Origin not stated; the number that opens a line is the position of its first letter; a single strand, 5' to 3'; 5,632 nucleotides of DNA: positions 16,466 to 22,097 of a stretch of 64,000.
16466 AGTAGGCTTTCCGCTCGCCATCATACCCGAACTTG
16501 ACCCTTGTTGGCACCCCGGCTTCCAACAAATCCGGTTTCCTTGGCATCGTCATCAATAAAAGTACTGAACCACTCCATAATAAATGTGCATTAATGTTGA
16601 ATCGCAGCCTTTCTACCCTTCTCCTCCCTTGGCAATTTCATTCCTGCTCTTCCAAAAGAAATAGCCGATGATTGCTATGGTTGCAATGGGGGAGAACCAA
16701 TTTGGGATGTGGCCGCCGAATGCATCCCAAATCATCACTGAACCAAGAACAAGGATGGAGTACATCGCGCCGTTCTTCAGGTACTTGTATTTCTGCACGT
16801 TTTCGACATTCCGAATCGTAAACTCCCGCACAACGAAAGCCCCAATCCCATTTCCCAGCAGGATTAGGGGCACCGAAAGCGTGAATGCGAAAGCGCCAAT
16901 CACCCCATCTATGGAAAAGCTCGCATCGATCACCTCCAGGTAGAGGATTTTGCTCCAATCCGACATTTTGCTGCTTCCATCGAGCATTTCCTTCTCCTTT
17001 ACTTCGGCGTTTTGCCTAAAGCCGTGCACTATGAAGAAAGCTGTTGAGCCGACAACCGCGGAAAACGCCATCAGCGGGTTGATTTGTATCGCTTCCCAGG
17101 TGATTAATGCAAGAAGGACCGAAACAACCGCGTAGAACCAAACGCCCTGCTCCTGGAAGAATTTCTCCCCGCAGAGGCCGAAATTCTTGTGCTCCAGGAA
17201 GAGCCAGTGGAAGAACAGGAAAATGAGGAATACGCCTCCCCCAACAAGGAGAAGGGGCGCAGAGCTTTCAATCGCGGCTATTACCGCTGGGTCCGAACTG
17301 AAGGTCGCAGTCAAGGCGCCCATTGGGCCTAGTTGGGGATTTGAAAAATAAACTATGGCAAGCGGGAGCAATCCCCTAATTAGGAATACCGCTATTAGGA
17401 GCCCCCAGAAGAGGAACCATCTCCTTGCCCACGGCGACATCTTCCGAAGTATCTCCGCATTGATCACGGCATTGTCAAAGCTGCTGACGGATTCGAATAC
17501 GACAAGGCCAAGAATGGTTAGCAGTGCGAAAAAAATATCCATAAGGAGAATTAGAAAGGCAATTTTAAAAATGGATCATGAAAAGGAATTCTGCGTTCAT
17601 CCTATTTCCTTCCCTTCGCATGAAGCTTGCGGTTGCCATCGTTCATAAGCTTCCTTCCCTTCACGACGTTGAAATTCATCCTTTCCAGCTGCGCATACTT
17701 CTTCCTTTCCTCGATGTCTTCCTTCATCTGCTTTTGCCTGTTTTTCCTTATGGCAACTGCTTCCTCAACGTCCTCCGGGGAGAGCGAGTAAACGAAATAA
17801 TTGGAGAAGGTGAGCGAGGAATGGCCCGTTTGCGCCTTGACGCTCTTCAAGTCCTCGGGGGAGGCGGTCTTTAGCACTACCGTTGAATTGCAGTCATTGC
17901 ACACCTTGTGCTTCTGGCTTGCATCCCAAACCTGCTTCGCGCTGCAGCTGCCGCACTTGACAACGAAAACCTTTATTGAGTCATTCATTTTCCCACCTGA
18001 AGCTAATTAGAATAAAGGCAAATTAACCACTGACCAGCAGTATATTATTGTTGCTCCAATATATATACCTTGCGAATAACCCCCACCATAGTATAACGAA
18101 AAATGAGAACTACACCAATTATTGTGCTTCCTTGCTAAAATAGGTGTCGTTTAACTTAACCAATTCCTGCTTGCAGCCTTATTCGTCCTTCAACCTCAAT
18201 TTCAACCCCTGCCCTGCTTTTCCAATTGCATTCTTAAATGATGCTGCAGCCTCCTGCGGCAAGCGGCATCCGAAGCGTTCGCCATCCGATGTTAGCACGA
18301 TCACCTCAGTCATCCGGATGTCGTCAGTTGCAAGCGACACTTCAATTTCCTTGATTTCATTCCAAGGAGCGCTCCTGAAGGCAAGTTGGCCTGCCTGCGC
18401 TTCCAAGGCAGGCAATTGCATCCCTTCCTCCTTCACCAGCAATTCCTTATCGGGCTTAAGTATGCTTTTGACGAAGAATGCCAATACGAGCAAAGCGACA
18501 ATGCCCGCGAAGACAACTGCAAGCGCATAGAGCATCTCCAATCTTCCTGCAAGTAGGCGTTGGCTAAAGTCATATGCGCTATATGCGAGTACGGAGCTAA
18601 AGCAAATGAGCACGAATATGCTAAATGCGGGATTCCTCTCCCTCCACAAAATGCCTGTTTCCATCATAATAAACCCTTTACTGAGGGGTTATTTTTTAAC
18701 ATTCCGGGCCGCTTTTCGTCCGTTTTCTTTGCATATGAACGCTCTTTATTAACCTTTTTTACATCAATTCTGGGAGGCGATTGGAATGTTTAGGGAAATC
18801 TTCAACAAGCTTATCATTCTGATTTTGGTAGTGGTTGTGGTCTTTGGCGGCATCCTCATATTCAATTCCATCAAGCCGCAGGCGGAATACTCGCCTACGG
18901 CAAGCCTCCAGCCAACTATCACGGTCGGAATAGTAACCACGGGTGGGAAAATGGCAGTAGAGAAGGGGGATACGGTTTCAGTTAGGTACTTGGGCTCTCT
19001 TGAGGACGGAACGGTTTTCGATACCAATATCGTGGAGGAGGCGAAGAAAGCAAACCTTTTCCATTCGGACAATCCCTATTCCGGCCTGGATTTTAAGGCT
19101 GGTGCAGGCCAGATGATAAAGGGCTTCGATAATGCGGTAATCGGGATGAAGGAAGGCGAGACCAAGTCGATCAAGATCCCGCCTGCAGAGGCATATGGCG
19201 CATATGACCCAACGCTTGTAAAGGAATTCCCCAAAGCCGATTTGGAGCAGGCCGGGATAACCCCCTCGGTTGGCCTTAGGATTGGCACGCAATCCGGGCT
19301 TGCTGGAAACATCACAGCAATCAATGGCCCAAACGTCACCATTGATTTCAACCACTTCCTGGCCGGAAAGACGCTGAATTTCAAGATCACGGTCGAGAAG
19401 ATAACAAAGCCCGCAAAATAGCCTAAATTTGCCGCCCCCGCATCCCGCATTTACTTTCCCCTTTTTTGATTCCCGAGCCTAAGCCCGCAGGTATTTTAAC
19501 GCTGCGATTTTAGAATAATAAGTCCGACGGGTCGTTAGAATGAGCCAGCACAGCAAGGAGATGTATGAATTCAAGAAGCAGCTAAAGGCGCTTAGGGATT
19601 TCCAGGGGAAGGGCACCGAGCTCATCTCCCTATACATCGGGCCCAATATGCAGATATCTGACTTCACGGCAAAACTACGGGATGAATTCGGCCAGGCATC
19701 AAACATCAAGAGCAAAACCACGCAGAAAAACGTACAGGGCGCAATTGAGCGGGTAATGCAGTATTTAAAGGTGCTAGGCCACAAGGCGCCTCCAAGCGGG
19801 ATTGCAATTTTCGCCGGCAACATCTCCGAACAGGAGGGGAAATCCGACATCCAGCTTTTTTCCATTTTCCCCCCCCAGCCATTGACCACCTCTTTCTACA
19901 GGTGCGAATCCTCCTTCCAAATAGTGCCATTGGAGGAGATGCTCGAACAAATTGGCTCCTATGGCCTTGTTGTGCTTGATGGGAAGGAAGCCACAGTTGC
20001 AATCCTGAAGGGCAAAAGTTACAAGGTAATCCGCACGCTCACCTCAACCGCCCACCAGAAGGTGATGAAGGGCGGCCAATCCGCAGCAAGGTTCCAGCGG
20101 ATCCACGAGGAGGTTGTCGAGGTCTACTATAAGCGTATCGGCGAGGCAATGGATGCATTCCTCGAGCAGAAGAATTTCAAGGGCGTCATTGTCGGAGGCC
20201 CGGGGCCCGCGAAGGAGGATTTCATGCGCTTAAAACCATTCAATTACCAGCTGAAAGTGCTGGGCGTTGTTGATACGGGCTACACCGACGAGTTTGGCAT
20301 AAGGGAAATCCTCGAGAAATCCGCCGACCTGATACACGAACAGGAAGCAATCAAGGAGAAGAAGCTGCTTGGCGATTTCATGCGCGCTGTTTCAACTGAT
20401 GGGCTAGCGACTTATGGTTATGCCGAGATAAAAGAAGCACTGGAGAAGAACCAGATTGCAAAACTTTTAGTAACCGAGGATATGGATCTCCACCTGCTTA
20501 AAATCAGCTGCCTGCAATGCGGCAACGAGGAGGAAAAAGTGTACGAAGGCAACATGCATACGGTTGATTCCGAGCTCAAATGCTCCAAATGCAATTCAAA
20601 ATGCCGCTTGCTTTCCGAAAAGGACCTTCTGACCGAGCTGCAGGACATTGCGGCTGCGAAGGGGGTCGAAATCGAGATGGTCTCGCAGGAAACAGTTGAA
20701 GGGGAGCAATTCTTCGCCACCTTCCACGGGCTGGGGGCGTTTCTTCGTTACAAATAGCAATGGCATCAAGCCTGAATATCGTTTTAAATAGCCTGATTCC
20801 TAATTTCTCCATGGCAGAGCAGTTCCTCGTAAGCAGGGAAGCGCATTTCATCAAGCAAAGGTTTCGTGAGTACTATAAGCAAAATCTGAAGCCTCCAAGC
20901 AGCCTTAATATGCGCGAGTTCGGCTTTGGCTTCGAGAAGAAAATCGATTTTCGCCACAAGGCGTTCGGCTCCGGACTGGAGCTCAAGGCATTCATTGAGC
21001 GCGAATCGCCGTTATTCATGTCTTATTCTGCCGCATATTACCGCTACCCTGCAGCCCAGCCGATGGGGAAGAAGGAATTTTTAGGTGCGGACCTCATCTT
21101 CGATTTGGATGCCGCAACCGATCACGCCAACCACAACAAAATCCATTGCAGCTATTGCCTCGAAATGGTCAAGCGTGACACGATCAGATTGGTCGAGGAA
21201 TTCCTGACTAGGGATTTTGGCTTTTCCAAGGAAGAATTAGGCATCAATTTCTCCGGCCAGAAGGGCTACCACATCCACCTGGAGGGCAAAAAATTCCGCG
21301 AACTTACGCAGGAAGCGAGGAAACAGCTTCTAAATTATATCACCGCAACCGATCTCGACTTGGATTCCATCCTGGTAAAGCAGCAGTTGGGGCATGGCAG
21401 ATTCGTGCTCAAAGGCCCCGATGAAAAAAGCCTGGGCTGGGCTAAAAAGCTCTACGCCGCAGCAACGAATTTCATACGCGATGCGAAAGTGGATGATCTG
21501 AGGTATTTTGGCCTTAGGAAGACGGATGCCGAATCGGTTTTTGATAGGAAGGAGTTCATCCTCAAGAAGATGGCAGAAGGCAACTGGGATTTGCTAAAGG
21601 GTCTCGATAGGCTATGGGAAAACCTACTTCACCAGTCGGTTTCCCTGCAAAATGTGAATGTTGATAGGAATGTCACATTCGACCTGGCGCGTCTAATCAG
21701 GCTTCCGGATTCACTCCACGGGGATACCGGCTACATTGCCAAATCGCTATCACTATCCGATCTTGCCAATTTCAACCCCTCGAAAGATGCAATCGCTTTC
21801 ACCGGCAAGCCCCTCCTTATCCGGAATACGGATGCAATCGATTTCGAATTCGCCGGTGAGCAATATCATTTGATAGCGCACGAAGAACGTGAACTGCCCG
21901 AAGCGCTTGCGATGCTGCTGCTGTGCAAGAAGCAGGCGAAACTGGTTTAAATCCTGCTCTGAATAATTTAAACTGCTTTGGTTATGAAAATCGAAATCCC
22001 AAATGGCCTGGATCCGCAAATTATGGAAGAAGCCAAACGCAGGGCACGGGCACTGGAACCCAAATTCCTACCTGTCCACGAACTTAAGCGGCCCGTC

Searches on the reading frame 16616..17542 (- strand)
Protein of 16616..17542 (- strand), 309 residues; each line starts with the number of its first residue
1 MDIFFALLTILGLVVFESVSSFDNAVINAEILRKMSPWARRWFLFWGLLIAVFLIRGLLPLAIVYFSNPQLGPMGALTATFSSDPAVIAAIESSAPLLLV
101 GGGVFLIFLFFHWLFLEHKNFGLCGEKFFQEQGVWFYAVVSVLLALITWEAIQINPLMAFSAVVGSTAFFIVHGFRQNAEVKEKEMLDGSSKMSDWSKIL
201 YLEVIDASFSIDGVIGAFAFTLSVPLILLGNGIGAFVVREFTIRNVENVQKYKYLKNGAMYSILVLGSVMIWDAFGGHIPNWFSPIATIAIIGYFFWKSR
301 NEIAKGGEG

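Call 67: search_protein_families(library=pfam, proteins=[window:16616-17542:-], max_evalue=0.01)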
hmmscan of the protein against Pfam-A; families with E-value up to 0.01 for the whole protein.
window:16616-17542:- (309 aa): 2 families
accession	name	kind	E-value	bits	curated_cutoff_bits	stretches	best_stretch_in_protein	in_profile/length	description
PF04332.21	DUF475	-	5.7e-45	154.8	27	1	22-299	1-286/293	Protein of unknown function (DUF475)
PF03741.22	TerC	-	5e-19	69.1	27.8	2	139-273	43-177/178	Integral membrane protein TerC family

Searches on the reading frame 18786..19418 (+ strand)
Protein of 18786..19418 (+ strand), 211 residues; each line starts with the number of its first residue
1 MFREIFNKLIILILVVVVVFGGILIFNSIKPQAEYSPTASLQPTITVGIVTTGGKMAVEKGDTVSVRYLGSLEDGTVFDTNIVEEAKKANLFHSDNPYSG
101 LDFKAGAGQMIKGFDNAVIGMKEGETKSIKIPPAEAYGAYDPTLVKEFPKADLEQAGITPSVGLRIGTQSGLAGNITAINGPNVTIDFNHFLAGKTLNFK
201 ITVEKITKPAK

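Call 67: search_protein_families(library=pfam, proteins=[window:18786-19418:+], max_evalue=0.01)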
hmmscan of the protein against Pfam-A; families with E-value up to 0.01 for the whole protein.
window:18786-19418:+ (211 aa): 2 families
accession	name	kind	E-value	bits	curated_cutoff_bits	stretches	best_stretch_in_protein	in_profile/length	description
PF00254.34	FKBP_C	-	8.4e-19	68.1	21.1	1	55-151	2-74/94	FKBP-type peptidyl-prolyl cis-trans isomerase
PF22199.2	FKBP26_IF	-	1.9e-07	31.3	27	1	151-191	6-45/46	FKBP26, IF domain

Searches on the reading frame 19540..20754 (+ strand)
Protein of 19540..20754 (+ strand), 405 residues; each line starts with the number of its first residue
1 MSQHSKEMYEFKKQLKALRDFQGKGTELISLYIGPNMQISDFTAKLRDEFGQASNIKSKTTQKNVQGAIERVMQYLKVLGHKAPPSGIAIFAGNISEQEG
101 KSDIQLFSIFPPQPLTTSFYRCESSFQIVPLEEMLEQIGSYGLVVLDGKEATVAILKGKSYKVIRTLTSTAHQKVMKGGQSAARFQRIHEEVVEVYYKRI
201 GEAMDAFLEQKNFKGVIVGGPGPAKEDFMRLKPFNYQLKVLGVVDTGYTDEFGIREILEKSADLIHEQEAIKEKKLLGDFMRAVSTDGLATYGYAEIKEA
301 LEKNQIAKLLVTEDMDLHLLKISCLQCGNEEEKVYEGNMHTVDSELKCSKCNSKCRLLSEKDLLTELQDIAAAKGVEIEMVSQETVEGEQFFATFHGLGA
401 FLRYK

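Call 77: search_protein_families(library=pfam, proteins=[window:19540-20754:+], max_evalue=0.001)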
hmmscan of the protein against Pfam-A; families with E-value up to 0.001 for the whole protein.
window:19540-20754:+ (405 aa): 5 families
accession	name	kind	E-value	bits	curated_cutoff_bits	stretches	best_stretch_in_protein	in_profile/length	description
PF03464.20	eRF1_2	-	5.8e-30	104.8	27.1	1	141-266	2-132/133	eRF1 domain 2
PF03465.20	eRF1_3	-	1.3e-18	67.9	25.8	1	271-405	2-105/106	eRF1 domain 3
PF03463.20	eRF1_1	-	3.9e-16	59.6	23.8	1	13-135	2-123/123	eRF1 domain 1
PF18854.6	baeRF_family10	-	2.5e-14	54.2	27.1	1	128-260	3-137/143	Bacterial archaeo-eukaryotic release factor family 10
PF18859.6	acVLRF1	-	1.2e-06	29.2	27.1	1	144-222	5-83/130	Actinobacteria/chloroflexi VLRF1 release factor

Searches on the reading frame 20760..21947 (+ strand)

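Call 77: search_protein_families(library=pfam, proteins=[window:20760-21947:+], max_evalue=0.001)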
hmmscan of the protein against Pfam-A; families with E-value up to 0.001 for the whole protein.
window:20760-21947:+ (396 aa): 1 family
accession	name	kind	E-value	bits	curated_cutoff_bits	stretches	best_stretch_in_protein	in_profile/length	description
PF01896.25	DNA_primase_S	-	1.2e-16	62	26.8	1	114-330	1-161/163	DNA primase small subunit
